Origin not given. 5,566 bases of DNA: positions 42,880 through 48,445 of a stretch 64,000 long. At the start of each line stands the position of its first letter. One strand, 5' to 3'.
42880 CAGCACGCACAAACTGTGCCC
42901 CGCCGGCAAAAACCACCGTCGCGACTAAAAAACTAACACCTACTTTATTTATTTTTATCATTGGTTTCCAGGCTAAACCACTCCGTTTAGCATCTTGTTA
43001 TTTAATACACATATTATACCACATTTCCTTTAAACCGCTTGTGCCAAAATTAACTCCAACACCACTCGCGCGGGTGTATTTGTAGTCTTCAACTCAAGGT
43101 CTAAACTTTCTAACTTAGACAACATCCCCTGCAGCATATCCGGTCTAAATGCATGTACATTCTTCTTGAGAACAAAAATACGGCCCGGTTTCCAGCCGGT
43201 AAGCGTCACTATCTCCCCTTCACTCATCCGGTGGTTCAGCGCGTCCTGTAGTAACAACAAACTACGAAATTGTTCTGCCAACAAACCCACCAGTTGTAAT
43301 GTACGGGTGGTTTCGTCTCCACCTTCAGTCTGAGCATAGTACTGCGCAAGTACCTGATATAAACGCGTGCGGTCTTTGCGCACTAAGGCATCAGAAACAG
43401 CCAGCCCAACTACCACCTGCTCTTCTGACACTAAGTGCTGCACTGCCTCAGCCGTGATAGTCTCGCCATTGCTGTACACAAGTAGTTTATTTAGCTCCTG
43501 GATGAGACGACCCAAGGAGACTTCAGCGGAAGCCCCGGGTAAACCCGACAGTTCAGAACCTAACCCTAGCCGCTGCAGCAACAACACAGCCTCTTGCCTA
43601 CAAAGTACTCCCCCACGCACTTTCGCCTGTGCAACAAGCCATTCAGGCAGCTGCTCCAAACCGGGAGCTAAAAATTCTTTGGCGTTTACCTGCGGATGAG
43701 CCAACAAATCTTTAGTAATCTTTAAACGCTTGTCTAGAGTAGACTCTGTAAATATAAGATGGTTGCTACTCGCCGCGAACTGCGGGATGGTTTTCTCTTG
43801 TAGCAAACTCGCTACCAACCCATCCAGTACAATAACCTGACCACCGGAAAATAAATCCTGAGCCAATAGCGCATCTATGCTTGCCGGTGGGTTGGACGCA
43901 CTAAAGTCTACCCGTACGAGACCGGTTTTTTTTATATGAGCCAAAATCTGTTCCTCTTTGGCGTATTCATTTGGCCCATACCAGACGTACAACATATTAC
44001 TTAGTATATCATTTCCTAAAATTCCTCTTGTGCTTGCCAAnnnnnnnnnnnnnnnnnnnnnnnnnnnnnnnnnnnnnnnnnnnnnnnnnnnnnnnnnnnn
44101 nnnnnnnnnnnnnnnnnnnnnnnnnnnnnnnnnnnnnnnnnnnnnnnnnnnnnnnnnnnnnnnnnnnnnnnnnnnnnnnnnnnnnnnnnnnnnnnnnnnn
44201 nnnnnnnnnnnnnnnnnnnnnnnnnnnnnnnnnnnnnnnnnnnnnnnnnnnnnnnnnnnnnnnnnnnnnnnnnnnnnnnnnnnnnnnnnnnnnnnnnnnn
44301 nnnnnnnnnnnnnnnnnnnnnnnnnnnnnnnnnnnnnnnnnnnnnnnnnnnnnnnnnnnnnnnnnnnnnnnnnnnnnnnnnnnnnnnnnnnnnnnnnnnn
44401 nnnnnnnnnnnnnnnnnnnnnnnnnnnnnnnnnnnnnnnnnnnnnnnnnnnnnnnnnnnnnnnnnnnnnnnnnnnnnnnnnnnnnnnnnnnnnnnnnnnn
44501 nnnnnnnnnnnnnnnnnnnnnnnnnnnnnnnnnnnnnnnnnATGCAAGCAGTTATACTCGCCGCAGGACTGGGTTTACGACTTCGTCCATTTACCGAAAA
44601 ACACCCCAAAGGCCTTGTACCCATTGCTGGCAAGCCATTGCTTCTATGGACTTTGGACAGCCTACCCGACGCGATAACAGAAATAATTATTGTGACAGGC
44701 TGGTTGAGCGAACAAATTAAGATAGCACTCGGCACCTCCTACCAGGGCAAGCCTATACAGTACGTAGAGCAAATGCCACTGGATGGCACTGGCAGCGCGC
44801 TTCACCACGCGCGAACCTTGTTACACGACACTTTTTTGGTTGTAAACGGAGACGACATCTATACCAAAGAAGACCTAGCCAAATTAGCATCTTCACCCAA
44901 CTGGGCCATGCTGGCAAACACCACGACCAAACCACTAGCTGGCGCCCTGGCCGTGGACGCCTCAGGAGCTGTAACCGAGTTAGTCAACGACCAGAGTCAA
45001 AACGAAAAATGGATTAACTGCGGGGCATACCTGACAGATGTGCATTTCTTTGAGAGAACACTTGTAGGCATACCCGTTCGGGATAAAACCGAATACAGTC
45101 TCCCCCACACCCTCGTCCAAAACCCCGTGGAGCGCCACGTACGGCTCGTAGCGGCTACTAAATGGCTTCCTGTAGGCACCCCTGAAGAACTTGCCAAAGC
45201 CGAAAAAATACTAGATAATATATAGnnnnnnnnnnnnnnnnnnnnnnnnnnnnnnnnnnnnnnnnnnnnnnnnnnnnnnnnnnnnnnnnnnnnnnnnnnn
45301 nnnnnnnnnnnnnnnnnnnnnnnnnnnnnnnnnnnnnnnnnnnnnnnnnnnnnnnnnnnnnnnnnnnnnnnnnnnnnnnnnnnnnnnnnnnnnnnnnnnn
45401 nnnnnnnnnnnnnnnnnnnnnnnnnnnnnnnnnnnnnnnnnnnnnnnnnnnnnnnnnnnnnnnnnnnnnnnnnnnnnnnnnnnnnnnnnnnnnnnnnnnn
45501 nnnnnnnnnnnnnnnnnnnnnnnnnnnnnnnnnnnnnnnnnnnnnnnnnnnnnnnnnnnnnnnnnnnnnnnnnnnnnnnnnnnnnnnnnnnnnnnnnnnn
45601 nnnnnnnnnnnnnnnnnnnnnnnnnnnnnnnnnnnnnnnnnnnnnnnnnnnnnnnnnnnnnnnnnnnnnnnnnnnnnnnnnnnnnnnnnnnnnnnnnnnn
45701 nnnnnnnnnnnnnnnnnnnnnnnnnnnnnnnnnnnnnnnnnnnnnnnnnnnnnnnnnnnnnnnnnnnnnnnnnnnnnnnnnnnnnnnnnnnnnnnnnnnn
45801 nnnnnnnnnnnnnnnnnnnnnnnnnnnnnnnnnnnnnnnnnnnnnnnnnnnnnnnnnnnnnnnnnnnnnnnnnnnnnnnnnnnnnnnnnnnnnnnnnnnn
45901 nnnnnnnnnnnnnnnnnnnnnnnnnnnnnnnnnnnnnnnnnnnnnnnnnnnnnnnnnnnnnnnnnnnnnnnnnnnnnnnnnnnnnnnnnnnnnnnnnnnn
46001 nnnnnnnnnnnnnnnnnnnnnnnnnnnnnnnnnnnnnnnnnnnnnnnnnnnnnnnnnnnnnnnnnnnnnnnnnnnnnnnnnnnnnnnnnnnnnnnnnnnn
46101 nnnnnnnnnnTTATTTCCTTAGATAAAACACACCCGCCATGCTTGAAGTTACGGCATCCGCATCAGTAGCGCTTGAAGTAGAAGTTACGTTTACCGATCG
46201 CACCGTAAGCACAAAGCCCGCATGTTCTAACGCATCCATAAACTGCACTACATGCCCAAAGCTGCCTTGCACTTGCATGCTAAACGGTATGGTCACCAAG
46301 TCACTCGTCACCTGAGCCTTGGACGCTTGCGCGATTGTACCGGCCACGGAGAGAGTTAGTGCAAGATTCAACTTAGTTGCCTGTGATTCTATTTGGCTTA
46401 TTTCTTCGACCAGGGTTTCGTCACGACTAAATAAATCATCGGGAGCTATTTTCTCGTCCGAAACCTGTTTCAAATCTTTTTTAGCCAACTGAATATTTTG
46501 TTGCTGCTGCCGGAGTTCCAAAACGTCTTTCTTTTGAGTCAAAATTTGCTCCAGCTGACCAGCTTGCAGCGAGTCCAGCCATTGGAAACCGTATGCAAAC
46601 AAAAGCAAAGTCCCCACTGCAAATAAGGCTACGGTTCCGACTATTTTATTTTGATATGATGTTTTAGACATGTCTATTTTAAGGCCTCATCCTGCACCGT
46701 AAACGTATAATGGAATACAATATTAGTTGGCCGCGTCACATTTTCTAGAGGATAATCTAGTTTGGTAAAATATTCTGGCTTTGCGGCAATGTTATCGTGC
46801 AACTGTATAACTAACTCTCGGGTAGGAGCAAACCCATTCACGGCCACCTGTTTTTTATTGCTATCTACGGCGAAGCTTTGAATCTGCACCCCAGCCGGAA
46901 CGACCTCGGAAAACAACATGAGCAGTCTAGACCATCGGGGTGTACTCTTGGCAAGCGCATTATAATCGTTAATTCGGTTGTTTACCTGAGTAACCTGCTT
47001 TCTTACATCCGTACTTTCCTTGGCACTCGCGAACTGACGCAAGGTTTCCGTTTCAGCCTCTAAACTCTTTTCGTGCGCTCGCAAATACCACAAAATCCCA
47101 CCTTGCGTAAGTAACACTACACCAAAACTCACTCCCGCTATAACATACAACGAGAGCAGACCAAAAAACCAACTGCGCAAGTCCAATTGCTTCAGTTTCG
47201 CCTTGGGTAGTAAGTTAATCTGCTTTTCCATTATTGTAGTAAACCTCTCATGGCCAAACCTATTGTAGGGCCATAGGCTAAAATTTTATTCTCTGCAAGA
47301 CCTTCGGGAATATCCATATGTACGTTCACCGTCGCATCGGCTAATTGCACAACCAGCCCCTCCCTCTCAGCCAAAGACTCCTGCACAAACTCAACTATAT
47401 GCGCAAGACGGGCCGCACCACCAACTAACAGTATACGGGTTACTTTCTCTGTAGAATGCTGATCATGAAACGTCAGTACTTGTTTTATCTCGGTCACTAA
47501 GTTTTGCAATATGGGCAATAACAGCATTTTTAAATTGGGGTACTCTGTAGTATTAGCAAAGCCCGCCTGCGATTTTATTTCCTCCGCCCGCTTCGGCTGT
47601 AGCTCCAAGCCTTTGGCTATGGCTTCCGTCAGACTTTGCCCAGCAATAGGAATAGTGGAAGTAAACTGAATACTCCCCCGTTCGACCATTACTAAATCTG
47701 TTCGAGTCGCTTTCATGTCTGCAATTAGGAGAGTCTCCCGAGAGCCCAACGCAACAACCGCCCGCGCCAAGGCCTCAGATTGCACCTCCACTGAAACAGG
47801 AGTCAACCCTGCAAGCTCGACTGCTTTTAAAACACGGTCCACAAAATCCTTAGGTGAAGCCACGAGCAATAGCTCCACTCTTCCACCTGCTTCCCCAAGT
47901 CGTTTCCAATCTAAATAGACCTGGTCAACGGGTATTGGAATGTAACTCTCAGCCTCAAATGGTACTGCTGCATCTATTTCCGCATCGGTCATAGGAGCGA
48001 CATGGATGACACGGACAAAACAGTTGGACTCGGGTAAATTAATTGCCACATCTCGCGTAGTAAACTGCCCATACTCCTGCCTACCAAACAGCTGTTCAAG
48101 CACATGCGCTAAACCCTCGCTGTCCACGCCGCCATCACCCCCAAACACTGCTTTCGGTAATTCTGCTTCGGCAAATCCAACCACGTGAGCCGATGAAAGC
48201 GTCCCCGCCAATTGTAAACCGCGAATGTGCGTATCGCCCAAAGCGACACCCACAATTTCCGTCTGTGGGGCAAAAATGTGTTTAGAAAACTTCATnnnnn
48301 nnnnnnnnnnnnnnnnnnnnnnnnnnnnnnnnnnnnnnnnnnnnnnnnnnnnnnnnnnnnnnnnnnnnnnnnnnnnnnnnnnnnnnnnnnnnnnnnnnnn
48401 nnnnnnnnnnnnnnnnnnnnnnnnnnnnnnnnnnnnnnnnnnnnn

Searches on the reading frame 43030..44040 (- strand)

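Call 4: search_protein_families(library=pfam, proteins=[window:43030-44040:-], max_evalue=0.01)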
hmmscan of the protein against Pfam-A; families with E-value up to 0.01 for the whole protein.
window:43030-44040:- (336 aa): 1 family
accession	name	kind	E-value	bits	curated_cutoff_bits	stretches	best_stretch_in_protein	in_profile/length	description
PF21694.2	DNA_pol3_delta_C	-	2.9e-12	47.1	27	1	217-334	9-120/121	DNA polymerase III delta subunit, C-terminal domain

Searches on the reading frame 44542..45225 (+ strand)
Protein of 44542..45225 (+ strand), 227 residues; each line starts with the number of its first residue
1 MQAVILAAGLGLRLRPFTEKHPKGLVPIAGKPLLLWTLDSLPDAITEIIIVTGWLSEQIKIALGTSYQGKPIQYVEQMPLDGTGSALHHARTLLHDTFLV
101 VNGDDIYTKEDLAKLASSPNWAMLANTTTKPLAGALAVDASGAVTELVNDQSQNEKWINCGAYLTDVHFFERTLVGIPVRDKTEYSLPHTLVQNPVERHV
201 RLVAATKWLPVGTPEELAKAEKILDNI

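Call 4: search_protein_families(library=pfam, proteins=[window:44542-45225:+], max_evalue=0.01)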
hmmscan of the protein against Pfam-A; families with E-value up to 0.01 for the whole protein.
window:44542-45225:+ (227 aa): 3 families
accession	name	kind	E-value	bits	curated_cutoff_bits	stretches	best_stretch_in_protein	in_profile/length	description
PF00483.29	NTP_transferase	-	6.6e-16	59.1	21.2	1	3-223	2-241/245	Nucleotidyl transferase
PF12804.13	NTP_transf_3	-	1.5e-12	48.4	27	1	3-118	1-110/160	MobA-like NTP transferase domain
PF01128.25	IspD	-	5.7e-05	23.4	27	1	1-52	1-51/221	2-C-methyl-D-erythritol 4-phosphate cytidylyltransferase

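Call 91: search_protein_families(library=ncbifam, proteins=[window:44542-45225:+], max_evalue=0.00001)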
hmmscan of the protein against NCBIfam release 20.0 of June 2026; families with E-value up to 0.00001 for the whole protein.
window:44542-45225:+ (227 aa): 28 families (the best 25 are shown)
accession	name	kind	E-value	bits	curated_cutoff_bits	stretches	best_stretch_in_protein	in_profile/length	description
TIGR03992.1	Arch_glmU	subfamily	1.1e-42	146.3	292.1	1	1-223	1-226/393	bifunctional sugar-1-phosphate nucleotidylyltransferase/acetyltransferase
NF041313.1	UDPGP_AglF_Halo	equivalog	6.4e-31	107.6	400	1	1-223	1-233/234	UTP--glucose-1-phosphate uridylyltransferase AglF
NF041173.1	Sug_nt_acttase_Thmprot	equivalog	7.2e-26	91.1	600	1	1-223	1-226/405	bifunctional sugar-1-phosphate nucleotidylyltransferase/acetyltransferase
NF045761.1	NAMPUrTaseMurU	equivalog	1.3e-25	90.6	250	1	1-222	1-225/226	N-acetylmuramate alpha-1-phosphate uridylyltransferase MurU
NF049965.1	GlMnHpPGnyltfHddC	equivalog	5.6e-20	71.9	300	1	1-172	1-174/221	D-glycero-D-manno-heptose 1-phosphate guanosyltransferase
NF052502.1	man1P_GTase_Rv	exception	1.2e-19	70.5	440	1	1-220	1-226/352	mannose-1-phosphate guanylyltransferase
TIGR01208.1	rmlA_long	equivalog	3.2e-18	65.8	320.25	1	3-225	2-236/353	glucose-1-phosphate thymidylyltransferase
TIGR01173.1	glmU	equivalog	1.6e-16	60.2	366.85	1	1-189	1-197/452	bifunctional UDP-N-acetylglucosamine diphosphorylase/glucosamine-1-phosphate N-acetyltransferase GlmU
NF041135.1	IPPtranDIPPsyn_Thcocales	equivalog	4.2e-16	59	580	1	1-224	1-217/419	bifunctional L-myo-inositol-1-phosphate cytidylyltransferase/CDP-L-myo-inositol myo-inositolphosphotransferase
NF045697.1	MurNAcPUrMurU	equivalog_domain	3.5e-13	49.5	370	1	4-143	1-147/229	N-acetylmuramate alpha-1-phosphate uridylyltransferase MurU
NF010939.0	PRK14359.1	equivalog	4.4e-13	48.6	592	1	3-224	5-233/430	bifunctional UDP-N-acetylglucosamine diphosphorylase/glucosamine-1-phosphate N-acetyltransferase GlmU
NF010933.0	PRK14353.1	equivalog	9.9e-13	47.5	505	1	2-224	7-242/453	bifunctional UDP-N-acetylglucosamine diphosphorylase/glucosamine-1-phosphate N-acetyltransferase GlmU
NF010934.1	PRK14354.1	equivalog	1e-11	44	450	1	3-223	2-235/447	bifunctional UDP-N-acetylglucosamine diphosphorylase/glucosamine-1-phosphate N-acetyltransferase GlmU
NF010936.0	PRK14356.1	equivalog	1.2e-11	44.2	666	1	3-225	8-244/456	bifunctional UDP-N-acetylglucosamine diphosphorylase/glucosamine-1-phosphate N-acetyltransferase GlmU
TIGR01099.1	galU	equivalog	1.4e-11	44.5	326.8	1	2-59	3-61/261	UTP--glucose-1-phosphate uridylyltransferase GalU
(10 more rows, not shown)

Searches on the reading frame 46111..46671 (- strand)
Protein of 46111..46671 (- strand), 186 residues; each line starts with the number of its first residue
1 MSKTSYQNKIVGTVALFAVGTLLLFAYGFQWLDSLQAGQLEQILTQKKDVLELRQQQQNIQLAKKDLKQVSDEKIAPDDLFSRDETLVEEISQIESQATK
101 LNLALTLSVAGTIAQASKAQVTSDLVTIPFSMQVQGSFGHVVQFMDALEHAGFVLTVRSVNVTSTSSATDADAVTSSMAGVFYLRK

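Call 4: search_protein_families(library=pfam, proteins=[window:46111-46671:-], max_evalue=0.01)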
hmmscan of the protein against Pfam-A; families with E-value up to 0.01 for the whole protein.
window:46111-46671:- (186 aa): 1 family
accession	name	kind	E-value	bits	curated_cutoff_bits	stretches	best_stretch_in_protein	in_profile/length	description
PF04350.18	PilO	-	0.0027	18.3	22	1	45-175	10-133/145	Pilus assembly protein, PilO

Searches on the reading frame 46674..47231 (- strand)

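Call 4: search_protein_families(library=pfam, proteins=[window:46674-47231:-], max_evalue=0.01)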
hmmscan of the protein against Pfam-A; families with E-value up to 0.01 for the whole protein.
window:46674-47231:- (185 aa): 1 family
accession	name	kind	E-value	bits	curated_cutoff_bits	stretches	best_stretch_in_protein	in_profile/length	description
PF05137.18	PilN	-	0.00019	21.9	22.8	1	103-153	2-50/78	Fimbrial assembly protein (PilN)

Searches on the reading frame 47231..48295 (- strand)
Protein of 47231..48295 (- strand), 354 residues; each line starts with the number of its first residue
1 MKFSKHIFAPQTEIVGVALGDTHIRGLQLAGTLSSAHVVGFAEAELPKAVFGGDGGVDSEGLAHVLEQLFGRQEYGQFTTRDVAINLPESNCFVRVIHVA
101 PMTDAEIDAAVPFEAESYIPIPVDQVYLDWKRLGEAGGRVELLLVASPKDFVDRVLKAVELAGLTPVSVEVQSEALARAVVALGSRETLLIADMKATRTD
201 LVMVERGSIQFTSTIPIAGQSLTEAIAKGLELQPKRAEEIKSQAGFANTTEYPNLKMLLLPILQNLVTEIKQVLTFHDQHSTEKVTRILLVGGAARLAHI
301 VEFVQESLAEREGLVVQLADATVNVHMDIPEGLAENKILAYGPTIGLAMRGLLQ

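Call 4: search_protein_families(library=pfam, proteins=[window:47231-48295:-], max_evalue=0.01)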
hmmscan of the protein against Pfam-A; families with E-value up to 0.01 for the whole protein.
window:47231-48295:- (354 aa): 4 families
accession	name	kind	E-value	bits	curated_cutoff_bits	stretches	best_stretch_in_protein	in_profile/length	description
PF11104.14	PilM_2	-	6.6e-36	124.4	27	1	16-351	1-339/340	Type IV pilus assembly protein PilM;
PF14450.12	FtsA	-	3e-11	44.2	31.8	1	193-308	4-103/127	Cell division protein FtsA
PF08841.16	DDR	-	0.00024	20.7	24.6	0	174-242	120-189/328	Diol dehydratase reactivase ATPase-like domain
PF06723.19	MreB_Mbl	-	0.0012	18.2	27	0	168-250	123-214/327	MreB/Mbl protein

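Call 91: search_protein_families(library=ncbifam, proteins=[window:47231-48295:-], max_evalue=0.00001)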
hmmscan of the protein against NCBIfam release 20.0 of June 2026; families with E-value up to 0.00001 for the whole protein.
window:47231-48295:- (354 aa): 5 families
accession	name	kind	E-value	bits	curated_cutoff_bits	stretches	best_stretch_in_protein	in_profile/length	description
TIGR01175.1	pilM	subfamily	7.3e-50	169.9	133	1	13-351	4-347/348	type IV pilus assembly protein PilM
NF045709.1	Amuc_1101_fam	equivalog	7.1e-33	114.3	650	1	80-351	69-349/608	Amuc_1101 family PilM-like pilus complex protein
TIGR01174.1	ftsA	equivalog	9.1e-16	57.9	175.85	1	140-249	148-258/371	cell division protein FtsA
TIGR02529.1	EutJ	subfamily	2.2e-06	27.3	152.1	1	156-308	81-218/239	ethanolamine utilization protein EutJ family protein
NF007009.0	PRK09472.1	equivalog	2.9e-06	26.6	409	0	141-247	157-264/420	cell division protein FtsA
